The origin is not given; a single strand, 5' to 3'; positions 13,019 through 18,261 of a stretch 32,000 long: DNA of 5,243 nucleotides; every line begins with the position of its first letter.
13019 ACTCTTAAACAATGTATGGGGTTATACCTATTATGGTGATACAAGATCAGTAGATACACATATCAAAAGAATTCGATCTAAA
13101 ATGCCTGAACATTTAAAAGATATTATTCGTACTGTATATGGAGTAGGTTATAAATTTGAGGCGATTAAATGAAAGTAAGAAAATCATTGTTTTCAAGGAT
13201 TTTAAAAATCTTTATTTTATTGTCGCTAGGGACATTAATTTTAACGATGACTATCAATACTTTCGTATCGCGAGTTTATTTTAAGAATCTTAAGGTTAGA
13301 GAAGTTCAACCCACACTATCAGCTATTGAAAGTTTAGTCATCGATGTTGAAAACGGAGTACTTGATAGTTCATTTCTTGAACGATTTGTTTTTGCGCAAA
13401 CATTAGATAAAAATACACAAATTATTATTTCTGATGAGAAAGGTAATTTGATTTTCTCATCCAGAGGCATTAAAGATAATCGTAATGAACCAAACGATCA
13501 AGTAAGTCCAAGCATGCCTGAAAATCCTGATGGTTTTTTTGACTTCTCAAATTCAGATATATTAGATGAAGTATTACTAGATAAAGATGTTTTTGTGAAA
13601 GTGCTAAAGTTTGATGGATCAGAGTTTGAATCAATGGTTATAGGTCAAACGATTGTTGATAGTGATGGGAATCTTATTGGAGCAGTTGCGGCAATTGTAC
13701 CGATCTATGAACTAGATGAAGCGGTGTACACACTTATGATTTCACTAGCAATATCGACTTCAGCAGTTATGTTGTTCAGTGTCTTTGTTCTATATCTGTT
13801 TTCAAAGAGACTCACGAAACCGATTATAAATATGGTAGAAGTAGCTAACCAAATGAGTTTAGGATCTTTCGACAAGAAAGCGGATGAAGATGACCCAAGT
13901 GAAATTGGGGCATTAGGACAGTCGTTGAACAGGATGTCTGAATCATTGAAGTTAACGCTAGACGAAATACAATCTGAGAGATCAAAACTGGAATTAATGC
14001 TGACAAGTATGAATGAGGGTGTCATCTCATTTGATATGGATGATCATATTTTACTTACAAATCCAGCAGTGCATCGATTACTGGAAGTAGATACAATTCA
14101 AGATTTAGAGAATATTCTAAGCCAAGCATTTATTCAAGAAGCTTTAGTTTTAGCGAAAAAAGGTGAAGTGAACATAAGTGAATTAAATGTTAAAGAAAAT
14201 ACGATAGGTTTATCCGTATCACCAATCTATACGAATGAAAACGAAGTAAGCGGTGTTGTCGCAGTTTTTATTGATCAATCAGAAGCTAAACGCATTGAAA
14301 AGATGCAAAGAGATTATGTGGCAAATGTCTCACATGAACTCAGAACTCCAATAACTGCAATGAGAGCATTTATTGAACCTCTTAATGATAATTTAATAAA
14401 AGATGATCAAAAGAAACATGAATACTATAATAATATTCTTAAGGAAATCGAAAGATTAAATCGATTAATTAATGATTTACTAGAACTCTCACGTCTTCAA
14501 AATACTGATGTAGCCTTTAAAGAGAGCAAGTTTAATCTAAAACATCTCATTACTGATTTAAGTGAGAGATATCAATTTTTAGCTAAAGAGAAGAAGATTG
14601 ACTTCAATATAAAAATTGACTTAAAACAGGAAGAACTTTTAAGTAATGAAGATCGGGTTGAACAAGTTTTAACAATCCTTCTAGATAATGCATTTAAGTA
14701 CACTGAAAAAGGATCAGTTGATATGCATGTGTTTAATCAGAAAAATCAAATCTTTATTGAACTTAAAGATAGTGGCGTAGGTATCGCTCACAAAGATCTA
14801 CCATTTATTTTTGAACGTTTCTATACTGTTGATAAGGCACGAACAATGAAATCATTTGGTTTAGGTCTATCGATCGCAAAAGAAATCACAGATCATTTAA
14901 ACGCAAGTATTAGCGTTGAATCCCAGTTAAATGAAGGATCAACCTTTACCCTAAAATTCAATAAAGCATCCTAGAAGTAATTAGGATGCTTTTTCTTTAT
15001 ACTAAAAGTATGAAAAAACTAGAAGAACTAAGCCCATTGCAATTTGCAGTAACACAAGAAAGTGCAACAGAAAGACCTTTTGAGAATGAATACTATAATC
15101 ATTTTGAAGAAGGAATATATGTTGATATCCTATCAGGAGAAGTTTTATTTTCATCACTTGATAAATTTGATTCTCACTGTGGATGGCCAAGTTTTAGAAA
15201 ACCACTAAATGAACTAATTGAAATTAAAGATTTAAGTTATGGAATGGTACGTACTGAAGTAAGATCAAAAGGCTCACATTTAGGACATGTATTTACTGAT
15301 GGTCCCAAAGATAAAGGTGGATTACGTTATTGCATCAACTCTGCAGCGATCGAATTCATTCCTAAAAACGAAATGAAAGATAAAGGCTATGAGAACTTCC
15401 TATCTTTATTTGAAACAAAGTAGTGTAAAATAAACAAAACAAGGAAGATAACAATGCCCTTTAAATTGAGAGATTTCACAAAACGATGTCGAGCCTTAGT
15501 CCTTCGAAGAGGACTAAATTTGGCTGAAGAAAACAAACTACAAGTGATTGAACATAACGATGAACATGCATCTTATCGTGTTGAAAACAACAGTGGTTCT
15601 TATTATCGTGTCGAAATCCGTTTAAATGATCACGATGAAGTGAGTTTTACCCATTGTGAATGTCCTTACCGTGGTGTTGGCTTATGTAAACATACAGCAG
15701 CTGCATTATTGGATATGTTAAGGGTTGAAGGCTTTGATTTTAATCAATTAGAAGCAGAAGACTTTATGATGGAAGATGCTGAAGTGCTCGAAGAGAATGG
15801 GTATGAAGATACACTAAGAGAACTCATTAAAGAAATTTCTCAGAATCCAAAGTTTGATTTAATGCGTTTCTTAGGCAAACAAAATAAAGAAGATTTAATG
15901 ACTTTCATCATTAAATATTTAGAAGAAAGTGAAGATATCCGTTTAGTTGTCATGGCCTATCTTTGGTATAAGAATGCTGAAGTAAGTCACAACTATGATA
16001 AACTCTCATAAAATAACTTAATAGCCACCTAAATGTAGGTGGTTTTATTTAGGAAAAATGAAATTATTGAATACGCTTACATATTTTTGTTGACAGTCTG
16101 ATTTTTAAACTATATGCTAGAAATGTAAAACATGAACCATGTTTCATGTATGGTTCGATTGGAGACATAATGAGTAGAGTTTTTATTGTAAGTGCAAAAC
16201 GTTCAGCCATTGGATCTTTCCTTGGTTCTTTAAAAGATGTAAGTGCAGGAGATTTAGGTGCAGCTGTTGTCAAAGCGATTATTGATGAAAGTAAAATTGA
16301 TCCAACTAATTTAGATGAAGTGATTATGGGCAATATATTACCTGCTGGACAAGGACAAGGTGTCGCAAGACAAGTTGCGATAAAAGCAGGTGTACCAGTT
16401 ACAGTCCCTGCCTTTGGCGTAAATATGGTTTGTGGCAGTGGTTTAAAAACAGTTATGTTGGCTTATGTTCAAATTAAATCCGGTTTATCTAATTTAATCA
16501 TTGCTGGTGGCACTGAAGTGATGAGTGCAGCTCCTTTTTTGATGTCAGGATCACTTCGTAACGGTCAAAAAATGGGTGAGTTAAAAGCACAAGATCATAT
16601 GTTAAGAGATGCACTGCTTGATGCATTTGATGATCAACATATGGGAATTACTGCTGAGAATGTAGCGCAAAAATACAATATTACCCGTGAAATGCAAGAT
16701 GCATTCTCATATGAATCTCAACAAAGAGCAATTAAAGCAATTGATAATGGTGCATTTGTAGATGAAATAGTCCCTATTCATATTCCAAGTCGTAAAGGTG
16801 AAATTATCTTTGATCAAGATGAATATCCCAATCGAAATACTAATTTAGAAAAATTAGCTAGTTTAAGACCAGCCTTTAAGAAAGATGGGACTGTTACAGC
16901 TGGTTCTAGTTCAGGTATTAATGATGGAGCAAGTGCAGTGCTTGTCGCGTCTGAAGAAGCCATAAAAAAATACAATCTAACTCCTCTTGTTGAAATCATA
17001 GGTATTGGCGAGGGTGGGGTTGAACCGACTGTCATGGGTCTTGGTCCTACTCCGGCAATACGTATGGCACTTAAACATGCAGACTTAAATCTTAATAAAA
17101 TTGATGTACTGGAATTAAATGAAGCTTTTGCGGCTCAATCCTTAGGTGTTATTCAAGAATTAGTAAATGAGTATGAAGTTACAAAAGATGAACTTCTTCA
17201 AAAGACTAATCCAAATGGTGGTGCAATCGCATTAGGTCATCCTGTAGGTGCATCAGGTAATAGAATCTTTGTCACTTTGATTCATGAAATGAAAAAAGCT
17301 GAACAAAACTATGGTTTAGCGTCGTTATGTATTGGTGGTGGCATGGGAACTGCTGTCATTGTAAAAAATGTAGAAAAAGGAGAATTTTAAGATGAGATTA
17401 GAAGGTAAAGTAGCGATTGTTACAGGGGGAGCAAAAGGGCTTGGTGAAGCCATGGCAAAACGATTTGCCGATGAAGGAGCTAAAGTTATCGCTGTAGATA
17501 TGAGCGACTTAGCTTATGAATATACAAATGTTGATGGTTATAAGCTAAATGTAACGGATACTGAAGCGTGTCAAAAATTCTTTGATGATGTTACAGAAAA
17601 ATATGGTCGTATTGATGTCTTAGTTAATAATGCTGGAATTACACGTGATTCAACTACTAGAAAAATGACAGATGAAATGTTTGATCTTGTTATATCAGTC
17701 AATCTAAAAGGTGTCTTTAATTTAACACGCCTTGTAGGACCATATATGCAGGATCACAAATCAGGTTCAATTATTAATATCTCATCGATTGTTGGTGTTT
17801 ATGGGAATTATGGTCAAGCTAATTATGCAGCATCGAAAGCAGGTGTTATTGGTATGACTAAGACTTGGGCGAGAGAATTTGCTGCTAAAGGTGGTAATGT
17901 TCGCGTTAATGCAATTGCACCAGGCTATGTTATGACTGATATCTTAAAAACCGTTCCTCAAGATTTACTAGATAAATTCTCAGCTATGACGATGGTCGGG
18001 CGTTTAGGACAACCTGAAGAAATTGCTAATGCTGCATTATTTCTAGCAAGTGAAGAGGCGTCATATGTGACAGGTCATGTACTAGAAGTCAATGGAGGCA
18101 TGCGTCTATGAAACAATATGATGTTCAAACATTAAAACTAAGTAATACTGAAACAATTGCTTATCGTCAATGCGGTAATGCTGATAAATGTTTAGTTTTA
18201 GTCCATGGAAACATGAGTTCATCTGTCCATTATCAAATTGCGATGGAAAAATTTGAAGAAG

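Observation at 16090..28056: A 13-gene operon combining thiolase, keto-reductase, two hydrolases, an atypical KAS III, a Liv-type ABC importer, a CoA-transferase, TetR and Maf: an orphan import-and-acyl-CoA pathway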

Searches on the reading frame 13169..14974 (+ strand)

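Call 5: search_protein_families(library=pfam, proteins=[window:13169-14974:+])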
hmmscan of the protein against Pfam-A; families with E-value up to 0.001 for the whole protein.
window:13169-14974:+ (601 aa): 4 families
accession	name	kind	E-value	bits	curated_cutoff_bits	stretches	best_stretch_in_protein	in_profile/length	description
PF02518.31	HATPase_c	-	1.3e-22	80.8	26.4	1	493-599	2-109/111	Histidine kinase-, DNA gyrase B-, and HSP90-like ATPase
PF00512.31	HisKA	-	1.2e-18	67.3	26.9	1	380-445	2-65/66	His Kinase A (phospho-acceptor) domain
PF00672.30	HAMP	-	3e-12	47.1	25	1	210-261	1-52/53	HAMP domain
PF13426.13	PAS_9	-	0.00056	20.6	27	0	284-372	3-103/103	PAS domain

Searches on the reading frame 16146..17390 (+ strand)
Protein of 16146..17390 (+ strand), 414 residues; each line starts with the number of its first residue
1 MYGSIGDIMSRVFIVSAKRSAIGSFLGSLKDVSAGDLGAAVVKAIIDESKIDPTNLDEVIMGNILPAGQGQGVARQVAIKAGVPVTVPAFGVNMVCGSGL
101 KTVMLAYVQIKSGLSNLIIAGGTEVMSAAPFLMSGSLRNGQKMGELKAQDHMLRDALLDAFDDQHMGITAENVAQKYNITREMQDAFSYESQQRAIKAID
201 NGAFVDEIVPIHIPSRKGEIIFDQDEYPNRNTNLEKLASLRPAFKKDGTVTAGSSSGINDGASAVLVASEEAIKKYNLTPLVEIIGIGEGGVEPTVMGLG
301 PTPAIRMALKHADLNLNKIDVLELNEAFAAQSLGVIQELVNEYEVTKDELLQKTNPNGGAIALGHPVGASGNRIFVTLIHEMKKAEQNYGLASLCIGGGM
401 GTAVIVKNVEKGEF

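Call 4: search_protein_families(library=pfam, proteins=[window:16146-17390:+])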
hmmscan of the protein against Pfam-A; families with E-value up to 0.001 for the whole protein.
window:16146-17390:+ (414 aa): 3 families
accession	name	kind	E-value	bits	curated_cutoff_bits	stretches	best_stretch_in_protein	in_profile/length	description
PF00108.29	Thiolase_N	-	1.2e-96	323.5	26.4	1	12-271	1-260/260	Thiolase, N-terminal domain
PF02803.24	Thiolase_C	-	1.5e-43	147.7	27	1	279-407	2-122/123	Thiolase, C-terminal domain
PF00109.32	ketoacyl-synt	-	0.00051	20.2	20.8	0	70-127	150-205/252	Beta-ketoacyl synthase, N-terminal domain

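Call 6: search_protein_families(library=ncbifam, proteins=[window:16146-17390:+], max_evalue=0.00001)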
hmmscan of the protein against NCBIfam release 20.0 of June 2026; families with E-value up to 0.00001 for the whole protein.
window:16146-17390:+ (414 aa): 40 families (the best 25 are shown)
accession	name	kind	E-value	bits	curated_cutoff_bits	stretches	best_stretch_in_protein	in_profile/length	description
NF004206.0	PRK05656.1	subfamily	3.6e-141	470.8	688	1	9-406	1-390/392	acetyl-CoA C-acetyltransferase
TIGR01930.1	AcCoA-C-Actrans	subfamily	2.3e-139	464.6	240.55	1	14-407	1-385/385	acetyl-CoA C-acyltransferase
NF006552.0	PRK09051.1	subfamily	5.7e-132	440.7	565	1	9-408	3-394/395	beta-ketothiolase BktB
NF005152.0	PRK06633.1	equivalog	2.4e-120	401.7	675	1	10-409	3-392/392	acetyl-CoA C-acetyltransferase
NF004853.0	PRK06205.1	subfamily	1.1e-119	400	551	1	9-409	1-403/404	acetyl-CoA C-acetyltransferase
NF042999.1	bketothiol_BktB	equivalog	1.3e-118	396.7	725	1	11-408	4-393/394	beta-ketothiolase BktB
TIGR02430.1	pcaF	equivalog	3.5e-116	388.5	597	1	11-408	2-399/400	3-oxoadipyl-CoA thiolase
NF006551.0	PRK09050.1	subfamily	3.7e-116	388.5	605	1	9-409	1-401/401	3-oxoadipyl-CoA thiolase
NF006086.0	PRK08235.1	equivalog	1e-114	383.7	526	1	9-407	1-391/393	acetyl-CoA C-acetyltransferase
NF042967.1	AcCoAtase_PhaA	equivalog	2.5e-108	362.7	740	1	9-409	1-396/396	acetyl-CoA acetyltransferase PhaA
NF005404.0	PRK06954.1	subfamily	4e-106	355.4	687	1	10-406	7-394/397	acetyl-CoA C-acetyltransferase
NF006553.0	PRK09052.1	equivalog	1.6e-103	346.8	567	1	9-408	5-398/399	acetyl-CoA C-acyltransferase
NF004983.0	PRK06366.1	equivalog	7.7e-103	344.5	627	1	9-409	1-387/388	acetyl-CoA C-acetyltransferase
NF005805.0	PRK07661.1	equivalog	2.8e-97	326.1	633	1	10-406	2-388/391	acetyl-CoA C-acetyltransferase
NF006001.0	PRK08131.1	equivalog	1.5e-96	323.7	622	1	12-409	4-400/401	3-oxoadipyl-CoA thiolase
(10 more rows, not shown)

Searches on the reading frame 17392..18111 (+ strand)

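Call 4: search_protein_families(library=pfam, proteins=[window:17392-18111:+])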
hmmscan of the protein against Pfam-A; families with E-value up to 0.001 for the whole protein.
window:17392-18111:+ (239 aa): 5 families
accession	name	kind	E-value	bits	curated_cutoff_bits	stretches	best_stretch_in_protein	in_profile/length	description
PF13561.12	adh_short_C2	-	6.5e-65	219.4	27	1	14-237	3-235/236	Enoyl-(Acyl carrier protein) reductase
PF00106.31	adh_short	-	6e-59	199.2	26.6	1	6-191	1-193/195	short chain dehydrogenase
PF08659.16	KR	-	1e-19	71.6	22.6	1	9-152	4-156/180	KR domain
PF01370.27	Epimerase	-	3e-07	30.5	20.9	1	9-172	2-169/240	NAD dependent epimerase/dehydratase family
PF23441.1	SDR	-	1.1e-05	25.4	27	1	46-237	62-255/258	SDR-like rossmann domain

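Call 6: search_protein_families(library=ncbifam, proteins=[window:17392-18111:+], max_evalue=0.00001)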
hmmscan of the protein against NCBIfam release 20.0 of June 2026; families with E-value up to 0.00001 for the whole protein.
window:17392-18111:+ (239 aa): 235 families (the best 25 are shown)
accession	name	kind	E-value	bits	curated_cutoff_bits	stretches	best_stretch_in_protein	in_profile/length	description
NF004198.0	PRK05653.1-3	equivalog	8.1e-83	277.7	296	1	3-238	5-247/248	3-oxoacyl-ACP reductase FabG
TIGR01830.1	3oxo_ACP_reduc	equivalog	5.2e-82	275.1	297.75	1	8-237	1-238/239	3-oxoacyl-[acyl-carrier-protein] reductase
NF004197.0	PRK05653.1-1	equivalog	1.6e-75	254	332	1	2-238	4-247/249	3-oxoacyl-ACP reductase FabG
TIGR01829.1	AcAcCoA_reduct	subfamily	1.8e-75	253.7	302.1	1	6-237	1-240/242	acetoacetyl-CoA reductase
NF009464.0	PRK12824.1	subfamily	4.6e-72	242.6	269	1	6-237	3-242/245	3-oxoacyl-ACP reductase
NF009466.0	PRK12826.1-2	subfamily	1.2e-71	241.1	222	1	6-238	4-245/248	3-oxoacyl-ACP reductase FabG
NF005559.1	PRK07231.1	subfamily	7.6e-66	222.1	215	1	2-237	1-247/249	glucose 1-dehydrogenase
NF052558.1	MBtsdlDhBudC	equivalog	1.5e-63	214.7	270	1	4-237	2-241/250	meso-2,3-butanediol dehydrogenase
NF004791.0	PRK06138.1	equivalog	2.6e-63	213.7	312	1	1-237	1-249/252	SDR family oxidoreductase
NF006072.0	PRK08217.1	subfamily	2.9e-63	214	298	1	1-239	1-253/253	3-ketoacyl-(acyl-carrier-protein) reductase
NF004199.0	PRK05653.1-4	equivalog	2.2e-62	210.8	301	1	1-238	1-246/247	3-oxoacyl-ACP reductase FabG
NF006110.0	PRK08261.1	equivalog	1.8e-61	208.4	410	1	3-236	212-449/454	3-oxoacyl-ACP reductase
NF009546.0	PRK12935.1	equivalog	9.6e-60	202.2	418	1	2-237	3-245/247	acetoacetyl-CoA reductase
NF005067.0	PRK06484.1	equivalog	1.3e-59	202.2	713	1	4-237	8-251/524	short chain dehydrogenase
NF042966.1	AcAcCoAred_PhaB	equivalog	3.9e-58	196.9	436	1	3-236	6-237/240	acetoacetyl-CoA reductase PhaB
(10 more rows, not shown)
